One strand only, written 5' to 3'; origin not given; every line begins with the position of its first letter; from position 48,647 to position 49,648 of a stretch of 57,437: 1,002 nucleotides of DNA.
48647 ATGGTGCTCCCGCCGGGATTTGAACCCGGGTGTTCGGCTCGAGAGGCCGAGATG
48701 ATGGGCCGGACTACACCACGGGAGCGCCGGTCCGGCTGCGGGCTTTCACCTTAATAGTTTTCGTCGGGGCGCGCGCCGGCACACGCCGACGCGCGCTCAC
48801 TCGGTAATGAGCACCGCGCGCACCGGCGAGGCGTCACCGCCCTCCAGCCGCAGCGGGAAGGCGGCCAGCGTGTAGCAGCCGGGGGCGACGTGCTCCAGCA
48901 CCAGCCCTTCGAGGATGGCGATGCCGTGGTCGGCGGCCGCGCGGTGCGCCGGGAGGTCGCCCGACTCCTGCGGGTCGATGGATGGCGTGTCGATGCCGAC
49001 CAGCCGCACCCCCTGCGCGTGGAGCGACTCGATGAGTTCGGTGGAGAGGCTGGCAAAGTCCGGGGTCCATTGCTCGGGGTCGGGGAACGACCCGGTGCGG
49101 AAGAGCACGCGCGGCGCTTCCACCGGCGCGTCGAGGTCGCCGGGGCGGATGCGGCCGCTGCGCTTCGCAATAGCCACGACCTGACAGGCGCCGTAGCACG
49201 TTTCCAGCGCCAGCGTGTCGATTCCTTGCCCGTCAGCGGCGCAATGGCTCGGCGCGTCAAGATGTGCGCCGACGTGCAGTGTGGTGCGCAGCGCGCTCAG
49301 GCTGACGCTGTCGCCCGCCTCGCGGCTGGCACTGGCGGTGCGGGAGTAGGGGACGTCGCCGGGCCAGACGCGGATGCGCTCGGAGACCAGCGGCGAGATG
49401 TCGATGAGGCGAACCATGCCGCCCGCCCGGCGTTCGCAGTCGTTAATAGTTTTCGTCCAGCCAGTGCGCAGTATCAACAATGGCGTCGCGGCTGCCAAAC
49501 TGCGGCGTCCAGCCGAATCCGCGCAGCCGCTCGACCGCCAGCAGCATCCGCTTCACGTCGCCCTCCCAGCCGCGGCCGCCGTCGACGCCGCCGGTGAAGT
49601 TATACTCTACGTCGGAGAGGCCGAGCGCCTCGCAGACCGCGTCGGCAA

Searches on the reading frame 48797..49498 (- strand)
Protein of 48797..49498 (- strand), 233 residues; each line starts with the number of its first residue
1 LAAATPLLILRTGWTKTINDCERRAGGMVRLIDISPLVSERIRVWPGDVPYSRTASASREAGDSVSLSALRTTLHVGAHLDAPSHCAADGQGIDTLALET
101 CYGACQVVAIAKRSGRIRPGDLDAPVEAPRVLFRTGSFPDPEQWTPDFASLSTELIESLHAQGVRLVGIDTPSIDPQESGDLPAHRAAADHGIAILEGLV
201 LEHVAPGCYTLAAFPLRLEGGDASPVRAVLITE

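Call 28: search_protein_families(library=pfam, proteins=[window:48797-49498:-])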
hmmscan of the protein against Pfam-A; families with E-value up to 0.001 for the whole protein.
window:48797-49498:- (233 aa): 1 family
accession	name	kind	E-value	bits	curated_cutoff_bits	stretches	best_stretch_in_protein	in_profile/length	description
PF04199.19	Cyclase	-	6e-19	69.1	23.1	1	32-176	1-142/142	Putative cyclase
